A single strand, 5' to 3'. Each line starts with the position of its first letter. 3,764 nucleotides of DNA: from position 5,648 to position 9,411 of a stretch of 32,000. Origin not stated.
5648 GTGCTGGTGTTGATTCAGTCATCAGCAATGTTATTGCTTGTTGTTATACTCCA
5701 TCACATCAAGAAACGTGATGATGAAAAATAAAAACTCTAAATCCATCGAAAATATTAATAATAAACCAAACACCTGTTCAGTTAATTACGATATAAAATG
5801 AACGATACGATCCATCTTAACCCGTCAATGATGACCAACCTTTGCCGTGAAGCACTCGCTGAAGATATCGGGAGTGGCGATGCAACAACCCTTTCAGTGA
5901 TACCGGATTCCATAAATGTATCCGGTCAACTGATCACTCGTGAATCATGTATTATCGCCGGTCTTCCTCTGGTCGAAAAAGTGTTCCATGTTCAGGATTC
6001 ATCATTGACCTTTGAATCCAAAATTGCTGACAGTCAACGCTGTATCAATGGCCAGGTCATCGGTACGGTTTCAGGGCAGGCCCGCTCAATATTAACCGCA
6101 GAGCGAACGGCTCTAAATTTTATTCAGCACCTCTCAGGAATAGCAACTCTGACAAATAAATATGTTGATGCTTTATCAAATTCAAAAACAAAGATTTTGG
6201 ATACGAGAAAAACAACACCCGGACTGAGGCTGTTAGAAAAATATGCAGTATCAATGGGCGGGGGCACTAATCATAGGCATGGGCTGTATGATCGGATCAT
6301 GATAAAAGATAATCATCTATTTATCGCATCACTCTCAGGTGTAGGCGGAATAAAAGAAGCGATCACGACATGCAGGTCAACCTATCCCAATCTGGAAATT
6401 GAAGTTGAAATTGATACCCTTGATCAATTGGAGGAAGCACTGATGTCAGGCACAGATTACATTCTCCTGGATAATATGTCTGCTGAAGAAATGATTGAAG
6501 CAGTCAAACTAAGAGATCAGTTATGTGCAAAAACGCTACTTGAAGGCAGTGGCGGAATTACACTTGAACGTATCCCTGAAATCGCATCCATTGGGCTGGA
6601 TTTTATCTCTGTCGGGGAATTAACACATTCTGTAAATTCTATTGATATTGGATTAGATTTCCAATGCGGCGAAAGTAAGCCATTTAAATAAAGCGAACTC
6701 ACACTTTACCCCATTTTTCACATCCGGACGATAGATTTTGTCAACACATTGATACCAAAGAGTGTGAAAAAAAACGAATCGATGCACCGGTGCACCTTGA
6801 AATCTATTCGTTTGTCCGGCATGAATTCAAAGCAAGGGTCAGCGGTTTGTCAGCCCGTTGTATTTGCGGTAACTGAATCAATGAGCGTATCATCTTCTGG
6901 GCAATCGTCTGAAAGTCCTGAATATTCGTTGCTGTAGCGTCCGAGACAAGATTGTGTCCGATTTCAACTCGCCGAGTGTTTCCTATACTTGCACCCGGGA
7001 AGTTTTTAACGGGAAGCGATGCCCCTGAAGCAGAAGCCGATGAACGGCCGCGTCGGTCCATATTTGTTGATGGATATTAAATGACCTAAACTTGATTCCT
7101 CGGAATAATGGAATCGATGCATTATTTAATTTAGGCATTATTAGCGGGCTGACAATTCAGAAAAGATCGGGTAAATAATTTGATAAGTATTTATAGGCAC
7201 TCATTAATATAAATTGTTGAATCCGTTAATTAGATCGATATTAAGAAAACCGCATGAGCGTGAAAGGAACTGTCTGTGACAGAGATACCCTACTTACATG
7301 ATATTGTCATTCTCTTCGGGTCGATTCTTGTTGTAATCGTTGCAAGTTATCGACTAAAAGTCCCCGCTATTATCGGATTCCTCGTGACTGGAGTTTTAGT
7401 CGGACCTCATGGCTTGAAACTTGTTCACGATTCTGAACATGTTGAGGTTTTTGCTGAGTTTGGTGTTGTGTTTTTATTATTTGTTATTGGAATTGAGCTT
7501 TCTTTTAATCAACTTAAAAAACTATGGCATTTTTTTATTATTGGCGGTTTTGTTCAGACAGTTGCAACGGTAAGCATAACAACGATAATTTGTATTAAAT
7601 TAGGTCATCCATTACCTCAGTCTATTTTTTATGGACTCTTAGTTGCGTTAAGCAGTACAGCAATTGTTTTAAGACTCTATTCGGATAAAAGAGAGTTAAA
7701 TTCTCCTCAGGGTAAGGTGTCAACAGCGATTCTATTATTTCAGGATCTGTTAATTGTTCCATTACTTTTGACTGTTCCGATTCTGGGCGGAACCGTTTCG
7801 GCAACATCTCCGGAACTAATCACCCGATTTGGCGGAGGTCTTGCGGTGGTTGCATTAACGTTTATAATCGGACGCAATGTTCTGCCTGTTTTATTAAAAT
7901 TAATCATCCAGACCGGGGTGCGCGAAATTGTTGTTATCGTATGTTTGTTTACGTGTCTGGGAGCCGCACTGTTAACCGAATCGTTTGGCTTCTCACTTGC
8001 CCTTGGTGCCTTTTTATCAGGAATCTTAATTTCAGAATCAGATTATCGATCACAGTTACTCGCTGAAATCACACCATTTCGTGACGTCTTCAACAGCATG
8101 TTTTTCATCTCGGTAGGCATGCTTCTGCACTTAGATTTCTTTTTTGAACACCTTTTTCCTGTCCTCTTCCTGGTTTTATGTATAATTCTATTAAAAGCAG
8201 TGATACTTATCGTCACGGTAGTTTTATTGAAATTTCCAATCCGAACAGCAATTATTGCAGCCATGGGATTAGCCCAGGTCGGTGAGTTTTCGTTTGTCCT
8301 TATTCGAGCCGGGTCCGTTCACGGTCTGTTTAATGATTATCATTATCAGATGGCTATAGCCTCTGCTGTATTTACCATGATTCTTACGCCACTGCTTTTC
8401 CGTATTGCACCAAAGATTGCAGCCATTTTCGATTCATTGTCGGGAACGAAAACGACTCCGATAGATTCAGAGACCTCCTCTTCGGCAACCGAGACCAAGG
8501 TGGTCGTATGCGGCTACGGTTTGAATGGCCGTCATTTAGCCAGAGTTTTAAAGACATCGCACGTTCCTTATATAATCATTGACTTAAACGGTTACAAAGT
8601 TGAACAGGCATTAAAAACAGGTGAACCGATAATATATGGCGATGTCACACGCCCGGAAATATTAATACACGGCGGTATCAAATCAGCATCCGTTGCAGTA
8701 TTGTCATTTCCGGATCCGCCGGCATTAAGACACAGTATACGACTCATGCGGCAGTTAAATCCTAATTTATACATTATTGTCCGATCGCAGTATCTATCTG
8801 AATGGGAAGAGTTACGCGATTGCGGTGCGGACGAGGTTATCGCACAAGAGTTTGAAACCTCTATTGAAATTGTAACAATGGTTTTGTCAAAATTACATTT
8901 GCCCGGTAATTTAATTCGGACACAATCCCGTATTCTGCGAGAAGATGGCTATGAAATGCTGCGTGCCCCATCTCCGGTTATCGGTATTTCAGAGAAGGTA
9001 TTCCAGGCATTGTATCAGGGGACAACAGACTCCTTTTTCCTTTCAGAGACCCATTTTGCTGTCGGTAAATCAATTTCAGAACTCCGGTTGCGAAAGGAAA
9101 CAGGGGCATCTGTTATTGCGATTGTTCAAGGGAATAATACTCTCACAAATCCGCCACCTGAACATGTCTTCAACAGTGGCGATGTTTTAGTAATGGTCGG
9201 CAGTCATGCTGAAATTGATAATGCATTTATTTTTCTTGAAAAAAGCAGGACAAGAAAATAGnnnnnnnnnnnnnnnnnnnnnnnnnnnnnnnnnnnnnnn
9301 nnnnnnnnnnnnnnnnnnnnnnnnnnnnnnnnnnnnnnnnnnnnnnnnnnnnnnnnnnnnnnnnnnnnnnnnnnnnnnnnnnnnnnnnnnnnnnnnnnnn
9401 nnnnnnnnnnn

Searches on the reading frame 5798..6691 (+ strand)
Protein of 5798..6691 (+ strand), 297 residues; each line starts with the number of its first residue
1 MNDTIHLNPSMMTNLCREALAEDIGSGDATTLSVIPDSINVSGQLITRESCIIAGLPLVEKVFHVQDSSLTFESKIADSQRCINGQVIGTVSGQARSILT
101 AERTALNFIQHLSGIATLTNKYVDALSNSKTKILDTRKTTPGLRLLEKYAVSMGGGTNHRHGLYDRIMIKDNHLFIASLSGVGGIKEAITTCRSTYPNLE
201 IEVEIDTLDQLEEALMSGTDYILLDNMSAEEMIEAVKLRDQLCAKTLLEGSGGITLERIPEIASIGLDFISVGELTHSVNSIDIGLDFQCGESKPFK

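Call 64: search_protein_families(library=pfam, proteins=[window:5798-6691:+], max_evalue=0.01)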
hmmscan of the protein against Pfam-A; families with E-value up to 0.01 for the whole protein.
window:5798-6691:+ (297 aa): 2 families
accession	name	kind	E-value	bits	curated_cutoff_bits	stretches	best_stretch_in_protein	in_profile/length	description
PF01729.25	QRPTase_C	-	8.5e-57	192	23.1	1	115-287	1-169/169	Quinolinate phosphoribosyl transferase, C-terminal domain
PF02749.22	QRPTase_N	-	4.8e-19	68.8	27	1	28-113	1-82/82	Quinolinate phosphoribosyl transferase, N-terminal domain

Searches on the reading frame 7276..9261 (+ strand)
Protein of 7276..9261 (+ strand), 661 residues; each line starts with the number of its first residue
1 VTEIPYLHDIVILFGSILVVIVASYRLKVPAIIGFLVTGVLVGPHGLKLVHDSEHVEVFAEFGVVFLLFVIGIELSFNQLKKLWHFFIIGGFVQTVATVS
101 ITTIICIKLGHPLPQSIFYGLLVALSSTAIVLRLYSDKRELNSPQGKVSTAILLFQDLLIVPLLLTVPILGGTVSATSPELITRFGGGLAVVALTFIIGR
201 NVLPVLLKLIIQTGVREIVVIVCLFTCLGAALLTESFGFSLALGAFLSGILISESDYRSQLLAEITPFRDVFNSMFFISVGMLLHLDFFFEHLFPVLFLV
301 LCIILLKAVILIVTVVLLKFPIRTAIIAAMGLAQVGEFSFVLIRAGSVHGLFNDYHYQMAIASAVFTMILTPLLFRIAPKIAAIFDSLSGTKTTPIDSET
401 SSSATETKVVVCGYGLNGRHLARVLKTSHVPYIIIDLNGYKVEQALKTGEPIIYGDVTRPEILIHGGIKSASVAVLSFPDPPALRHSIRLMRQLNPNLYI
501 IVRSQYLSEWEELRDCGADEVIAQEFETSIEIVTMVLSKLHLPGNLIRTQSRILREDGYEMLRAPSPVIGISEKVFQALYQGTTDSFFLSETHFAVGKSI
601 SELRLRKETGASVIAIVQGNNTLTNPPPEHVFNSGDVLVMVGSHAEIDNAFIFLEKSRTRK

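Call 64: search_protein_families(library=pfam, proteins=[window:7276-9261:+], max_evalue=0.01)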
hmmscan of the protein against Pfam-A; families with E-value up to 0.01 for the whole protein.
window:7276-9261:+ (661 aa): 3 families
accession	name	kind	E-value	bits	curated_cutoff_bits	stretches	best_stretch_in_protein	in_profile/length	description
PF00999.27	Na_H_Exchanger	-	5.9e-62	210.1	26.2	1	17-375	5-374/375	Sodium/hydrogen exchanger, transmembrane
PF02254.24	TrkA_N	-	1e-20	74.6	23.8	1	409-522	1-114/116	TrkA-N domain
PF02080.26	TrkA_C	-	1.5e-11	44.5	27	1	595-649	12-65/71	TrkA-C domain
